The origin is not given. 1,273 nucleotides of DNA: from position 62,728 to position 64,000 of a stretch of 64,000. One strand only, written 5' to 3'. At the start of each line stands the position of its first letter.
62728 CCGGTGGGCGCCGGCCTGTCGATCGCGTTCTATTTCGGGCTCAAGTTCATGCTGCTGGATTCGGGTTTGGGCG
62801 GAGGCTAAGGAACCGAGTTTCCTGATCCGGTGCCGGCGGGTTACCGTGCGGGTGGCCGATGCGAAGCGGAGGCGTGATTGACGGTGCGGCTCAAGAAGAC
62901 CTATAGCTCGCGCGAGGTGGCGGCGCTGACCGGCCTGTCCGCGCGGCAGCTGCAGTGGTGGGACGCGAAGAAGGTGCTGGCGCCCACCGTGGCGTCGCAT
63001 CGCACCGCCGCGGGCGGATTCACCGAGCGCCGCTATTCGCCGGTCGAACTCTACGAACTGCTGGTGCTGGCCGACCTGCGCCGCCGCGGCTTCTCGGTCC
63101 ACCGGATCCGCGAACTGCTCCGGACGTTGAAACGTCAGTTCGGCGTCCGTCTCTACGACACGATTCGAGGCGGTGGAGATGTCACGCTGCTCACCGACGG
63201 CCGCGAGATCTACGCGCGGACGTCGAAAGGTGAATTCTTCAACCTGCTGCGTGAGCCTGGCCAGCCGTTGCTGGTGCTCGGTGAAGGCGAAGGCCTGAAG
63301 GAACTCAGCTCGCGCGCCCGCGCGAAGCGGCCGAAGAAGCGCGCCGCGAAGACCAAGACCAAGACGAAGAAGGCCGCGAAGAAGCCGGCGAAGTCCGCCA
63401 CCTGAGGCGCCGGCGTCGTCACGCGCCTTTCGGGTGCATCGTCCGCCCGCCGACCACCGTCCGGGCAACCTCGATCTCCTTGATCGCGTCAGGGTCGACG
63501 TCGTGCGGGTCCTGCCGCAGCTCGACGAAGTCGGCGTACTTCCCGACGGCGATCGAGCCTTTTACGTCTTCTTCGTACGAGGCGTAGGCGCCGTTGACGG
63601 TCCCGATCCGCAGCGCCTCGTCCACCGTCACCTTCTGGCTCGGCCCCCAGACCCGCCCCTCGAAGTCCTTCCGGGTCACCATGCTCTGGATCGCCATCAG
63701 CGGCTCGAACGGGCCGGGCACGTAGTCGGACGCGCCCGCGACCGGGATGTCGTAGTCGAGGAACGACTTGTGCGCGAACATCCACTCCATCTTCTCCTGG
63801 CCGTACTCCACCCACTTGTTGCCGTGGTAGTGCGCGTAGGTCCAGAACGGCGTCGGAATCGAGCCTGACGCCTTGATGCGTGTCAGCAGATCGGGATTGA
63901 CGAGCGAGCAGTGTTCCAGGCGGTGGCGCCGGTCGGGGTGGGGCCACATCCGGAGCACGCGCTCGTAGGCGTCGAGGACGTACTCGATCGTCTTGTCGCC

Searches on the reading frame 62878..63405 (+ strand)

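Call 62: search_protein_families(library=pfam, proteins=[window:62878-63405:+], max_evalue=0.00001)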
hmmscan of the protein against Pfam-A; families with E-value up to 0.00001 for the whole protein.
window:62878-63405:+ (175 aa): 1 family
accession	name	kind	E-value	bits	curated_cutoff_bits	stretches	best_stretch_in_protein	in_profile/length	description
PF13411.12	MerR_1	-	3e-11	43.7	21.6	1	9-82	1-67/69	MerR HTH family regulatory protein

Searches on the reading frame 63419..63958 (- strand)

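Call 62: search_protein_families(library=pfam, proteins=[window:63419-63958:-], max_evalue=0.00001)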
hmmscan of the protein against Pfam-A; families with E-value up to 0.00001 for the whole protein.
window:63419-63958:- (179 aa): 2 families
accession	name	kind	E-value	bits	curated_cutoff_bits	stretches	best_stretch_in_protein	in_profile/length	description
PF07969.17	Amidohydro_3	-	6.2e-34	118.7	29.7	1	5-174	302-471/472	Amidohydrolase family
PF01979.26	Amidohydro_1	-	7.2e-07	29.2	25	1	101-173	275-344/345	Amidohydrolase family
